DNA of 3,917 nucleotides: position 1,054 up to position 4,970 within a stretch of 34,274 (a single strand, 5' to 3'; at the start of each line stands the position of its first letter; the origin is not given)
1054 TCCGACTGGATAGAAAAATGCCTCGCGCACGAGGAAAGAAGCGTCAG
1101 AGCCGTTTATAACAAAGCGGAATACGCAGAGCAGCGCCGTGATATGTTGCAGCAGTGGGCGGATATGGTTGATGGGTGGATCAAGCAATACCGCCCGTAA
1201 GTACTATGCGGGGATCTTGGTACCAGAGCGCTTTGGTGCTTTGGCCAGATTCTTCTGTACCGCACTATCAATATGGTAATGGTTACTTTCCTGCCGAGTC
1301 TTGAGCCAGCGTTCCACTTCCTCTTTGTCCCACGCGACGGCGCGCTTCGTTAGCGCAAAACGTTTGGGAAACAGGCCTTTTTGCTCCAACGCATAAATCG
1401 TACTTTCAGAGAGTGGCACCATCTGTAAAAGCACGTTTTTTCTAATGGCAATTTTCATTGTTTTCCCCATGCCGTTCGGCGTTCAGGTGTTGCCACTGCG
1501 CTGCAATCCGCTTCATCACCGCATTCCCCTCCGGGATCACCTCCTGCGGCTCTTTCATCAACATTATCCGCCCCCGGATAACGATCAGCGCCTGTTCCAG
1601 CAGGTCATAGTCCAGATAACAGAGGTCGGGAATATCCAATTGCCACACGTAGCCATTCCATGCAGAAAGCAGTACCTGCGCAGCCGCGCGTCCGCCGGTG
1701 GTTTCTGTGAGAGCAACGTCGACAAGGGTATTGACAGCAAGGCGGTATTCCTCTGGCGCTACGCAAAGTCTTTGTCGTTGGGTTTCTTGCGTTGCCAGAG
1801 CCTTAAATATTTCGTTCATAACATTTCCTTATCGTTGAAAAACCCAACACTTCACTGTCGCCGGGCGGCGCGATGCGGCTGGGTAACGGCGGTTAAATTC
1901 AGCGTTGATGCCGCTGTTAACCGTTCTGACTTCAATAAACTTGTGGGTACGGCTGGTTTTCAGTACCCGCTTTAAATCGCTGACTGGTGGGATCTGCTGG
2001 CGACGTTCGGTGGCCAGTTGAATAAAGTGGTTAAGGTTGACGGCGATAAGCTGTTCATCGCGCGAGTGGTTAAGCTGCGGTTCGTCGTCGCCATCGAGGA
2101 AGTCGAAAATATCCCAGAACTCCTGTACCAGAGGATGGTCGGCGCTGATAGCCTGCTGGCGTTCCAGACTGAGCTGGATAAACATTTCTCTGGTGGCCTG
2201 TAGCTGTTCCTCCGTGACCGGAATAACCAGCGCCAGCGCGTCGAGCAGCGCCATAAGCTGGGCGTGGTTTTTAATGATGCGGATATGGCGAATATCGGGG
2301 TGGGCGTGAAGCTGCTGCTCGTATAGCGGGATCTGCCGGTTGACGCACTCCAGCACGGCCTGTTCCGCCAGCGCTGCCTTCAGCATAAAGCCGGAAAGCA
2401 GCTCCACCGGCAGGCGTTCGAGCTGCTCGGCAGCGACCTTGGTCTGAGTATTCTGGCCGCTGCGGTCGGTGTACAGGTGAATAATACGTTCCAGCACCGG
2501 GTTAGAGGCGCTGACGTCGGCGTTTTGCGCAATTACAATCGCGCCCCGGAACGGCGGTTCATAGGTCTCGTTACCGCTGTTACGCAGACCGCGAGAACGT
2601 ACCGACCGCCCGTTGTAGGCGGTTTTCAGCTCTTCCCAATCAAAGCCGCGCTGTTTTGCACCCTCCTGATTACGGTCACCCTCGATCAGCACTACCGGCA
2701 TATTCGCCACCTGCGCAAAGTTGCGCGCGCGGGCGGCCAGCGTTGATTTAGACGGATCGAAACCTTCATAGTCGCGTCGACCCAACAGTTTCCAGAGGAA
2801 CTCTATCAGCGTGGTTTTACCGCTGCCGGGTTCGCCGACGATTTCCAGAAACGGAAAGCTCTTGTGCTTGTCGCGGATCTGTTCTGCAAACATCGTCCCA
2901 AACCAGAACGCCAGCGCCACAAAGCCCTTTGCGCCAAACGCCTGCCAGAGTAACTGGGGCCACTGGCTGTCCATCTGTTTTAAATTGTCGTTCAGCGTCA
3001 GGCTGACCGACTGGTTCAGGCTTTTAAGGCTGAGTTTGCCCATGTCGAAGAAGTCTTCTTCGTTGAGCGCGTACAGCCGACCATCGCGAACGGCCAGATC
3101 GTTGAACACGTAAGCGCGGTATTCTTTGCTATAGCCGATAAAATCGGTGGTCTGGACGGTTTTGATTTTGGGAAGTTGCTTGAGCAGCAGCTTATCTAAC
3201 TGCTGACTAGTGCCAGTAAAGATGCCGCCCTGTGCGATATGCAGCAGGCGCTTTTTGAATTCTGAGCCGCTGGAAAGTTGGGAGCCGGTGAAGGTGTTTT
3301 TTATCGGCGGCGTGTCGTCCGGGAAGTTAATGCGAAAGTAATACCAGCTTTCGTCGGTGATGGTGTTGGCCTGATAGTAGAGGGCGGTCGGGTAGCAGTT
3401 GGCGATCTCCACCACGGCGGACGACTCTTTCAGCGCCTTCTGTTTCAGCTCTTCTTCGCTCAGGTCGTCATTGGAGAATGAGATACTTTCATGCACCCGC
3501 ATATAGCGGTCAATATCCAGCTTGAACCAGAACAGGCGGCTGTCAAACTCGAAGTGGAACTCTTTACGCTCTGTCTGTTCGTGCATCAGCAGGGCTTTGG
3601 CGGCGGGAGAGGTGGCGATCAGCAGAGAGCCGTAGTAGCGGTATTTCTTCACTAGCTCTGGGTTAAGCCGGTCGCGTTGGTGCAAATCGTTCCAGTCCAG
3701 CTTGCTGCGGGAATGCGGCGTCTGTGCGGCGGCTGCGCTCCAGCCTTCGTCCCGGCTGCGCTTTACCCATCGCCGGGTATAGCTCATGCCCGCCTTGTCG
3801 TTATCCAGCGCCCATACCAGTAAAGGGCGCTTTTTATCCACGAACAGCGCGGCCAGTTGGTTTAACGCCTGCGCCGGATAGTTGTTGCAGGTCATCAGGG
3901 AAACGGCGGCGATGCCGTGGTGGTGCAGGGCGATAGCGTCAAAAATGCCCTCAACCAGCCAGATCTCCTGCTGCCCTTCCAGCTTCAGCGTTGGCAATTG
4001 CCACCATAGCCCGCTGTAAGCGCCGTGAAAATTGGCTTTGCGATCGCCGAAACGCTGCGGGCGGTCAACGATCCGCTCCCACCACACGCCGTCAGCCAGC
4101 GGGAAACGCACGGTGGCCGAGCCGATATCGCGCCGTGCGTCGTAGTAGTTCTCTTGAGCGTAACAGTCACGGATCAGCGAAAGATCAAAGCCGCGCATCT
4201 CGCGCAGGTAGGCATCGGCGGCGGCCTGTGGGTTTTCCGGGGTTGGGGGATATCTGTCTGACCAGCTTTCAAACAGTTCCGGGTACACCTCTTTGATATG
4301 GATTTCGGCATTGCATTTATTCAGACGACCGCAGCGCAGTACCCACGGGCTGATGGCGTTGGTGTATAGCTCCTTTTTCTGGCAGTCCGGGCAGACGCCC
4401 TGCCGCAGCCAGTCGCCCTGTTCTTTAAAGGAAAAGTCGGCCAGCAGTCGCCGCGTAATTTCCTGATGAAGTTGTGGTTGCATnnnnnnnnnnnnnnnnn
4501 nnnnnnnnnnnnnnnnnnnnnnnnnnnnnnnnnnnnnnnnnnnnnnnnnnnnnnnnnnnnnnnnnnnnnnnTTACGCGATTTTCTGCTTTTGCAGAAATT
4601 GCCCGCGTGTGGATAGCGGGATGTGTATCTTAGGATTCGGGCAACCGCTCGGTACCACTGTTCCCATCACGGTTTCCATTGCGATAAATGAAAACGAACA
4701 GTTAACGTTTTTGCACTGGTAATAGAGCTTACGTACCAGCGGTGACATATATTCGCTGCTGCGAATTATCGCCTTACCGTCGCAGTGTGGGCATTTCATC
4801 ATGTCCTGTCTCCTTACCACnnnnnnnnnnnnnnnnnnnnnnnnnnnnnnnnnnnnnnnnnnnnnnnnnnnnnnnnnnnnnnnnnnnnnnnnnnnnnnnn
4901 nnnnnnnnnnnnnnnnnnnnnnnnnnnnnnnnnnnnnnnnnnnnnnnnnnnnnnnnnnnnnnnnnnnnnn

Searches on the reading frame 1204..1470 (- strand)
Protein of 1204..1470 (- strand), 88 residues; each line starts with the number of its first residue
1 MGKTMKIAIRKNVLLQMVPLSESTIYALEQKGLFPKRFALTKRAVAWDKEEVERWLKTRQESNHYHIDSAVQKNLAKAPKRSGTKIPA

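Call 6: search_protein_families(library=pfam, proteins=[window:1204-1470:-], max_evalue=0.01)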
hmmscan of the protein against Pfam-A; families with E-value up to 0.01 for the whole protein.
window:1204-1470:- (88 aa): 2 families
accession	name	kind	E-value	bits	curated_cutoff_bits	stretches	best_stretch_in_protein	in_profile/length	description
PF05930.18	Phage_AlpA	-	8e-13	48.5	21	1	9-56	4-51/51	Prophage CP4-57 regulatory protein (AlpA)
PF12728.13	HTH_17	-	0.0079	16.9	27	0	17-59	10-50/51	Helix-turn-helix domain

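Call 7: search_protein_families(library=phrogs, proteins=[window:1204-1470:-], max_evalue=0.001)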
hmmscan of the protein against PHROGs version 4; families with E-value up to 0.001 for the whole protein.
window:1204-1470:- (88 aa): 3 families
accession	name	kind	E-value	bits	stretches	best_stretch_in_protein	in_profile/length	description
phrog_2790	-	integration and excision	1.9e-10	41.6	1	8-73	28-93/100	excisionase and transcriptional regulator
phrog_66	-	integration and excision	1.6e-09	38.9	1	5-80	90-163/412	excisionase and transcriptional regulator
phrog_597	-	DNA, RNA and nucleotide metabolism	0.00027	22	1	20-63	124-168/200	DNA binding protein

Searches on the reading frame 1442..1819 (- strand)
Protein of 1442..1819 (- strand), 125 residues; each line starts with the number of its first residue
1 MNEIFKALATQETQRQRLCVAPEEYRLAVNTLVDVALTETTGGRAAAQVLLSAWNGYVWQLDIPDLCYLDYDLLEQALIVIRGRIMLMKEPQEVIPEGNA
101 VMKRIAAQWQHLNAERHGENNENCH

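Call 6: search_protein_families(library=pfam, proteins=[window:1442-1819:-], max_evalue=0.01)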
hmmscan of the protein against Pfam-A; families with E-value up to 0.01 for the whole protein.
window:1442-1819:- (125 aa): 1 family
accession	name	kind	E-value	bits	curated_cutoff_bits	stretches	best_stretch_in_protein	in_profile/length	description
PF24720.1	DUF7673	-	2.4e-17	63.1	27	1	28-110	3-85/85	Family of unknown function (DUF7673)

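Call 7: search_protein_families(library=phrogs, proteins=[window:1442-1819:-], max_evalue=0.001)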
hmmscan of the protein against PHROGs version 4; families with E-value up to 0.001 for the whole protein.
window:1442-1819:- (125 aa): 1 family
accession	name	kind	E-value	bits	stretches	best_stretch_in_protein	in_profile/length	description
phrog_6694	-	unknown function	2.9e-40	138.1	1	1-116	5-117/117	-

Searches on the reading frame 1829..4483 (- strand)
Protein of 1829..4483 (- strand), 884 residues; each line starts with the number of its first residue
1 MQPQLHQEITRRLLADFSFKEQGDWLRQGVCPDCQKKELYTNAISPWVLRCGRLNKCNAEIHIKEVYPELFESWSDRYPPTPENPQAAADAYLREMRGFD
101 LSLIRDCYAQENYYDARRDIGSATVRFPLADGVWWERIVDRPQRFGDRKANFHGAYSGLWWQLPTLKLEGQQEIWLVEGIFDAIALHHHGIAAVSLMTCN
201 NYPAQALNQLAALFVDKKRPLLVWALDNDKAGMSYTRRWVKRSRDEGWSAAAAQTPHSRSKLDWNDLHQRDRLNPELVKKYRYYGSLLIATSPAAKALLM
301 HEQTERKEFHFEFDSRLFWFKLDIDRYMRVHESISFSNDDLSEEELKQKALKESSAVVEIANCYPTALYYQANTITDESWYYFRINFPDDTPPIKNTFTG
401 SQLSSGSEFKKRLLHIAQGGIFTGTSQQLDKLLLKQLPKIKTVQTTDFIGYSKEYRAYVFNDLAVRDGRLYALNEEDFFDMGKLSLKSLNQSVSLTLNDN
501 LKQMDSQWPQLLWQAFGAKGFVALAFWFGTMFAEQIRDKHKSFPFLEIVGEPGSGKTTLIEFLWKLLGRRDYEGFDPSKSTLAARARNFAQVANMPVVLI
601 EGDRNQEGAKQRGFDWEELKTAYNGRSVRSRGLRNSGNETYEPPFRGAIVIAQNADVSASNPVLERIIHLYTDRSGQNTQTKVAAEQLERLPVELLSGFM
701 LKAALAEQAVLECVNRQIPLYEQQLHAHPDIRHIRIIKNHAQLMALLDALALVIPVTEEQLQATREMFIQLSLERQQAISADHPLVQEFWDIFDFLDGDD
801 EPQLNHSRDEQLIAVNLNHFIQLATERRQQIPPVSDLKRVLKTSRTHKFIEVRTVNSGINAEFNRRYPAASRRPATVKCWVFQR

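Call 6: search_protein_families(library=pfam, proteins=[window:1829-4483:-], max_evalue=0.01)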
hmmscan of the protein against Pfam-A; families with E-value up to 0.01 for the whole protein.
window:1829-4483:- (884 aa): 5 families
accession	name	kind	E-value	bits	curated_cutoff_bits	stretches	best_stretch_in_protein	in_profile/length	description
PF13155.12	Toprim_2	-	2.5e-12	47.4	22.1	1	175-267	1-87/88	Toprim-like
PF13662.12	Toprim_4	-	0.0021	18.7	25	0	173-243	2-74/85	Toprim domain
PF13401.12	AAA_22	-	0.0027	18.5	27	1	545-588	7-33/130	AAA domain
PF01751.28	Toprim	-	0.0027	18.3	23.1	1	173-240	1-77/96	Toprim domain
PF19993.5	DO-GTPase2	-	0.0083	16.2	27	0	548-576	5-33/226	Double-GTPase 2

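Call 7: search_protein_families(library=phrogs, proteins=[window:1829-4483:-], max_evalue=0.001)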
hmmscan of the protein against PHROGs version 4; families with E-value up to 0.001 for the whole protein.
window:1829-4483:- (884 aa): 6 families
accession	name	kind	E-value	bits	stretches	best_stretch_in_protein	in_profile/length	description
phrog_1139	-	DNA, RNA and nucleotide metabolism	0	1262.8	1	3-884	2-889/895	DNA primase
phrog_849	-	DNA, RNA and nucleotide metabolism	2.2e-12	47.7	1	158-242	226-309/435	DNA primase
phrog_47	-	DNA, RNA and nucleotide metabolism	2.7e-06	27.2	1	169-288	230-340/947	DNA primase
phrog_20645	-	unknown function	4.7e-06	28.1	1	785-883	67-153/156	-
phrog_239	-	DNA, RNA and nucleotide metabolism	0.00016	21.8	1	164-270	187-298/801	DNA primase/helicase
phrog_6444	-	DNA, RNA and nucleotide metabolism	0.00027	20.9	0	170-242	258-325/577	DNA primase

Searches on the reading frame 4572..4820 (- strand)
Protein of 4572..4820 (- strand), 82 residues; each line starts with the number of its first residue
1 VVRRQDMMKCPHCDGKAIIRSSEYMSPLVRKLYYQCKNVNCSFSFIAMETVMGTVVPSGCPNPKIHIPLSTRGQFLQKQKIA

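Call 6: search_protein_families(library=pfam, proteins=[window:4572-4820:-], max_evalue=0.01)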
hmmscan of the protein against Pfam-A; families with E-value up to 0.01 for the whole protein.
window:4572-4820:- (82 aa): 4 families
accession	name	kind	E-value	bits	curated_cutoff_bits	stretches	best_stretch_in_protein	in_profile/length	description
PF04606.18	Ogr_Delta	-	1.2e-19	70.4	26.3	1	9-53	1-45/47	Ogr/Delta-like zinc finger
PF14354.12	Lar_restr_allev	-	0.0027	18.4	28.6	1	8-43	4-33/58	Restriction alleviation protein Lar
PF25208.1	DUF7838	-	0.0044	17.4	28.5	1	8-50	7-48/55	Domain of unknown function (DUF7838)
PF23451.1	Zn_ribbon_PaaD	-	0.006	16.6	27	1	4-38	11-44/53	PaaD zinc beta ribbon domain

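Call 7: search_protein_families(library=phrogs, proteins=[window:4572-4820:-], max_evalue=0.001)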
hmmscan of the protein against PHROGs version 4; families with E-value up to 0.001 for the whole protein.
window:4572-4820:- (82 aa): 2 families
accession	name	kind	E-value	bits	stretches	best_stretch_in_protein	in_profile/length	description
phrog_603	-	transcription regulation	1.4e-27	98.1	1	3-74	62-133/227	transcriptional regulator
phrog_13080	-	unknown function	8.4e-07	30.1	1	8-47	5-44/68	-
